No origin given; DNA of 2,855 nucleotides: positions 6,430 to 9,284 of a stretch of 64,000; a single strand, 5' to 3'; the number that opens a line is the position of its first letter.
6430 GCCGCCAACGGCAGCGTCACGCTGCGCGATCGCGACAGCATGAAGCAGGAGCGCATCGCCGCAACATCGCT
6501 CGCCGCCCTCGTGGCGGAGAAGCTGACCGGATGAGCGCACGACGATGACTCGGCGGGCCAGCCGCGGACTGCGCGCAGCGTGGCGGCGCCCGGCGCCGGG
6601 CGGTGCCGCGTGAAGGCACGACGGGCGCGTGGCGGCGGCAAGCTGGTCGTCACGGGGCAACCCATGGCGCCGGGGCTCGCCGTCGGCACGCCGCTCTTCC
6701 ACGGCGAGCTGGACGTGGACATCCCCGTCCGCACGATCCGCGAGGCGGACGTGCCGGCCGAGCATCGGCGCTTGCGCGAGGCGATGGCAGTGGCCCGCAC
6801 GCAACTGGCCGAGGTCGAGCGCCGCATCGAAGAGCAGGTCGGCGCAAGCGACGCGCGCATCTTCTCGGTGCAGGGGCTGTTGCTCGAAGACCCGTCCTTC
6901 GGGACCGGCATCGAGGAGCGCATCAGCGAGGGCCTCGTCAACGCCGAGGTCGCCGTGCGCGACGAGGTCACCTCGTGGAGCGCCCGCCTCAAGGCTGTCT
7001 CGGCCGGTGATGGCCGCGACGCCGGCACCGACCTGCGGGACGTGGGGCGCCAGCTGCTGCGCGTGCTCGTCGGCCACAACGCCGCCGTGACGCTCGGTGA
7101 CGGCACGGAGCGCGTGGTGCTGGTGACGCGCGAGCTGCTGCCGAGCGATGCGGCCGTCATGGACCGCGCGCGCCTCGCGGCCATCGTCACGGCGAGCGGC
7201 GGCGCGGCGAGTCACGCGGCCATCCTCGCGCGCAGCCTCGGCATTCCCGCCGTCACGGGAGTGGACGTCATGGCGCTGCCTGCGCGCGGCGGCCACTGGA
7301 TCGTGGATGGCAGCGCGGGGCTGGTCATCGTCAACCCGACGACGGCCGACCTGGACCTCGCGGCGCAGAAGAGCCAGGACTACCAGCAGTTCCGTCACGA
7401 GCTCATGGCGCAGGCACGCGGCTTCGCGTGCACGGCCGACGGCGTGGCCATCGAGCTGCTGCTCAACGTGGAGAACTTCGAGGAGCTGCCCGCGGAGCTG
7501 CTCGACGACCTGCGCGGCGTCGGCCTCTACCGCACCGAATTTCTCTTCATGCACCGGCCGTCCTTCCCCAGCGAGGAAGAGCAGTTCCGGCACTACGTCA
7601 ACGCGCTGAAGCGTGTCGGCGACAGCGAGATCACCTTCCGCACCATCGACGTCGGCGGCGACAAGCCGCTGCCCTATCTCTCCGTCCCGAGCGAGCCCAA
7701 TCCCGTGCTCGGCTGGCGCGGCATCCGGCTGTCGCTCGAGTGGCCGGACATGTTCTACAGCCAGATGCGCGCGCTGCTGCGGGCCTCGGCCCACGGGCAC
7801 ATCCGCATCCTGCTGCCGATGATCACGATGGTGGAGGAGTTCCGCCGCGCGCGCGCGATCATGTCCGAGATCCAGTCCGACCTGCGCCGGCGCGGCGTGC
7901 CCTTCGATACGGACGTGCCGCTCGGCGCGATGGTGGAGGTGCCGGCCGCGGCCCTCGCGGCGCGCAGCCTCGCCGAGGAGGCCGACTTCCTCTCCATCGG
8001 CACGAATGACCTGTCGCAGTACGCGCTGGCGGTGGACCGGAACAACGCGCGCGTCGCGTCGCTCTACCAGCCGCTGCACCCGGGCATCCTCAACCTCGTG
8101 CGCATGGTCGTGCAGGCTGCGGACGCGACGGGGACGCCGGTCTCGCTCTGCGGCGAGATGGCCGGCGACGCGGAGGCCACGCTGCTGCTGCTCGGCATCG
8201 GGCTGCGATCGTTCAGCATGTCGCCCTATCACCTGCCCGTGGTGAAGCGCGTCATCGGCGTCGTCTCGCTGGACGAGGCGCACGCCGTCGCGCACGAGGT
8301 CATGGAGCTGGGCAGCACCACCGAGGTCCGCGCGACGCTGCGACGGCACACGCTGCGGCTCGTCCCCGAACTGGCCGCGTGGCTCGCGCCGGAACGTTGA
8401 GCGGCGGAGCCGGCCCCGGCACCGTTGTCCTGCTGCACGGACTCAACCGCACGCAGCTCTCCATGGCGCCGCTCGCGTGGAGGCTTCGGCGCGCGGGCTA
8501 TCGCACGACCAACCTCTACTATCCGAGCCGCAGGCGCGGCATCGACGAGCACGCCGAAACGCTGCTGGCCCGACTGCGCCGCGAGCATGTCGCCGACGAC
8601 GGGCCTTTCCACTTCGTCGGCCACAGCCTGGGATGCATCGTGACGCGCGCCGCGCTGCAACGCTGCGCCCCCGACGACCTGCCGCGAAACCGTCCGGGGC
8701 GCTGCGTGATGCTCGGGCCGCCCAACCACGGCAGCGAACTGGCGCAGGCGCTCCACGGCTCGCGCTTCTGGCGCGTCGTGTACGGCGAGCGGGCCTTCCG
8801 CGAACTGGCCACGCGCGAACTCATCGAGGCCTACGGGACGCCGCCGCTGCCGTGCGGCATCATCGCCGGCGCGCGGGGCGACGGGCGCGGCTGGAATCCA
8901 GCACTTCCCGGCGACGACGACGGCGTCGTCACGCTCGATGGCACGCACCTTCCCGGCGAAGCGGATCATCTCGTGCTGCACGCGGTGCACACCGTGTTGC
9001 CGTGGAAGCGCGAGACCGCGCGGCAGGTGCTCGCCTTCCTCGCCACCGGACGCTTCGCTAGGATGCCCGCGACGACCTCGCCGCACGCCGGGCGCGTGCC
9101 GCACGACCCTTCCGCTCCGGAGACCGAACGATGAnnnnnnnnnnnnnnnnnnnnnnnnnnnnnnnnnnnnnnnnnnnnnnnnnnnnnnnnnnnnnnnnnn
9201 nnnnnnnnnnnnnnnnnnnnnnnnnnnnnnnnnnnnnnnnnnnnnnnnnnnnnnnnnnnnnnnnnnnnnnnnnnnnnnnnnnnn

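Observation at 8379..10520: Four-gene coupled operon: alpha/beta-hydrolase, two LPP20-like lipoproteins and a small TM protein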

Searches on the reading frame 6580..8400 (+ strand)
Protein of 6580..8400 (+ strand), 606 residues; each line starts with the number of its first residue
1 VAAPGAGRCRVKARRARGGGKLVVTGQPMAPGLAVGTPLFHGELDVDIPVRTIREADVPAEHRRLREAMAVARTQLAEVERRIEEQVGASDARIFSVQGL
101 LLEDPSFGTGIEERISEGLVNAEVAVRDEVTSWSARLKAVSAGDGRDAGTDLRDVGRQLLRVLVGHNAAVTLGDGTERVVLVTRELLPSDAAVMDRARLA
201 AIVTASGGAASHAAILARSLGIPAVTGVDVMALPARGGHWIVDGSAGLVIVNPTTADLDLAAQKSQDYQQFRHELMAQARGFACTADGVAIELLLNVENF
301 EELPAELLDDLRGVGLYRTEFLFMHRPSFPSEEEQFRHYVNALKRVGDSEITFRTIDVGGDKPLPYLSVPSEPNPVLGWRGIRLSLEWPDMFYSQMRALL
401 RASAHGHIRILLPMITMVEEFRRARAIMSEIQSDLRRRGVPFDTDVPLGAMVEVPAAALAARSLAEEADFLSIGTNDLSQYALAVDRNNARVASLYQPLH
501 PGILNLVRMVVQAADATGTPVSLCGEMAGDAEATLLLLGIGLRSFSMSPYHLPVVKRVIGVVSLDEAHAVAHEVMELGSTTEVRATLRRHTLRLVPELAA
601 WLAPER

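Call 3: search_protein_families(library=pfam, proteins=[window:6580-8400:+], max_evalue=1)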
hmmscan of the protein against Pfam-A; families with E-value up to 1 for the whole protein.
window:6580-8400:+ (606 aa): 4 families
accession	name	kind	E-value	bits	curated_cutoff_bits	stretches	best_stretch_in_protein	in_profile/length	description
PF02896.24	PEP-utilizers_C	-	3.1e-104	348.7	22.8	1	281-559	10-288/293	PEP-utilising enzyme, PEP-binding domain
PF05524.18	PEP-utilisers_N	-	9e-21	74.7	24.4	1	25-140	1-113/121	PEP-utilising enzyme, N-terminal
PF00391.29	PEP-utilizers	-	1.2e-19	70.1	23.1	1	176-247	2-72/72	PEP-utilising enzyme, mobile domain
PF03328.21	HpcH_HpaI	-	0.078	12.7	25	1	404-480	82-156/221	HpcH/HpaI aldolase/citrate lyase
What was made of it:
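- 6580..8400 (+): ptsI (PTS enzyme I). It lies immediately upstream, and its stop is overlapped by the hydrolase start. It is the constant upstream neighbour of the cluster in all relatives. Pfam PEP-utilizers_C, _N and mobile domain, E 3e-104 (call 3).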

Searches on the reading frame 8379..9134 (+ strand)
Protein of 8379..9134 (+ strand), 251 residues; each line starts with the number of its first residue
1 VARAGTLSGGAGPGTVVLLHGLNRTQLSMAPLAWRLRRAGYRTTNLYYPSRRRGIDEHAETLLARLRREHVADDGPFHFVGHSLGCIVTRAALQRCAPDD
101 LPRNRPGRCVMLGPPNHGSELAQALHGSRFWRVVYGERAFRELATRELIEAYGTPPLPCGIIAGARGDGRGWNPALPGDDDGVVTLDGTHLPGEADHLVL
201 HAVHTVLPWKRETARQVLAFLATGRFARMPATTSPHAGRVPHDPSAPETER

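Call 3: search_protein_families(library=pfam, proteins=[window:8379-9134:+], max_evalue=1)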
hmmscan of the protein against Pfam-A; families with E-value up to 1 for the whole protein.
window:8379-9134:+ (251 aa): 10 families
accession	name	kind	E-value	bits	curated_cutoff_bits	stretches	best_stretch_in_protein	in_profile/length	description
PF24096.1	DUF7379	-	2.3e-07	31.4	33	1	57-133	52-129/191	Domain of unknown function (DUF7379)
PF00975.26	Thioesterase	-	9.4e-05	23.2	26.4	1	34-89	21-80/226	Thioesterase domain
PF12697.13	Abhydrolase_6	-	0.00023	22.3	26.3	1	16-166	1-135/217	Alpha/beta hydrolase family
PF02089.21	Palm_thioest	-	0.00037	20.7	26.8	1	16-100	2-98/254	Palmitoyl protein thioesterase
PF12146.15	Hydrolase_4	-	0.0049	16.6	27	1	14-43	5-34/239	Serine aminopeptidase, S33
PF05057.20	DUF676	-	0.026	14.4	20.3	1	16-96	8-99/217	Putative serine esterase (DUF676)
PF06821.19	Ser_hydrolase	-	0.077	13.3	22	1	61-95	41-76/172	Serine hydrolase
PF00561.26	Abhydrolase_1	-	0.11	12.6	25.8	1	65-98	61-91/245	alpha/beta hydrolase fold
PF01764.32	Lipase_3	-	0.12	12.7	22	1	59-135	49-127/140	Lipase (class 3)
PF15118.11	DUF4560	-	0.14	12.5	27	1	16-37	21-42/64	Domain of unknown function (DUF4560)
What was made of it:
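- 8379..9134 (+): Alpha/beta-hydrolase, 251 aa from GTG 8379 or 245 aa from TTG 8397. It has no signal peptide. HG, GHSLG, GDDDGVV and HTVLPW motifs are present. It is an accessory member of the cluster. Pfam hits are all below threshold: DUF7379 31.4 bits against a cut-off of 33, Thioesterase, Abhydrolase_6 (call 3).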

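Call 4: search_protein_families(library=ncbifam, proteins=[window:8379-9134:+], max_evalue=1)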
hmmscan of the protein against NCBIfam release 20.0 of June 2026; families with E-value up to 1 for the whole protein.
window:8379-9134:+ (251 aa): 2 families
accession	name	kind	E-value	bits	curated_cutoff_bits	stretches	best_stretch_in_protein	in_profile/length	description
NF011457.0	PRK14875.1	equivalog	0.11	11.4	307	1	52-95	178-218/372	acetoin dehydrogenase dihydrolipoyllysine-residue acetyltransferase subunit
NF052630.1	Rlip_lipase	equivalog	0.23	10.4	440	1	44-89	97-142/357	secreted effector lipase Rlip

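Call 29: search_solved_structures(query=window:8379-9131:+, max_evalue=1, show_alignments=2)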
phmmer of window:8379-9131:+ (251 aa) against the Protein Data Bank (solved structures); distinct sequences matched with E-value up to 1: 4.
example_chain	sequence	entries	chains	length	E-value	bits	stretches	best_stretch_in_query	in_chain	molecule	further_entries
4yhb_A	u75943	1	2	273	0.13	15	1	164-211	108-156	Iron-chelator utilization protein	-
6zth_A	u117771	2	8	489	0.35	13.5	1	71-133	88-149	PlaB phospholipase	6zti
7tvw_A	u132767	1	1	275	0.58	12.8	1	40-92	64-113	Alpha/beta-Hydrolases superfamily protein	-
5cbk_A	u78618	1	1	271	0.82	12.3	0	37-89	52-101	ShHTL5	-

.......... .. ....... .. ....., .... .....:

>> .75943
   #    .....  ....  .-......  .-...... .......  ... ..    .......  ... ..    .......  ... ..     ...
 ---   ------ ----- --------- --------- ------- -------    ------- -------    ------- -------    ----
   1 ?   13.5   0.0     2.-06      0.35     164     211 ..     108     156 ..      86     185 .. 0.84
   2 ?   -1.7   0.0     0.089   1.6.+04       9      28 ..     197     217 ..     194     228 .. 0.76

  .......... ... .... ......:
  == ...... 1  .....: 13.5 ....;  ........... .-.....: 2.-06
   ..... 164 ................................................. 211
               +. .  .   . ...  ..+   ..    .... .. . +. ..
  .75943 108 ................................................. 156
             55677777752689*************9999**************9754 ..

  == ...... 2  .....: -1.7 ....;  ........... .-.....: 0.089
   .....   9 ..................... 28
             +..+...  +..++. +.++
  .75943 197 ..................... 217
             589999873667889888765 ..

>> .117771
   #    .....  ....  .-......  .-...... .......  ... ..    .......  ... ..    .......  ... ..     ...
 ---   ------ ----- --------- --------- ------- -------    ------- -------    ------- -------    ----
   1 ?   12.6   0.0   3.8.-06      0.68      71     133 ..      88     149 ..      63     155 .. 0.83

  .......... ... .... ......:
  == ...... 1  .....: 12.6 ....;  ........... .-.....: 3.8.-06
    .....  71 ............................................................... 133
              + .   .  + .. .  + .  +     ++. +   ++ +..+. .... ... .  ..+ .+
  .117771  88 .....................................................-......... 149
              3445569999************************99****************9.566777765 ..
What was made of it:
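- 8379..9134 (+): Weak PlaB-like match over HSxG...NHGS (call 29).
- Weak PlaB-phospholipase-like motif (HSxG...NHGS, E 0.35, call 29).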
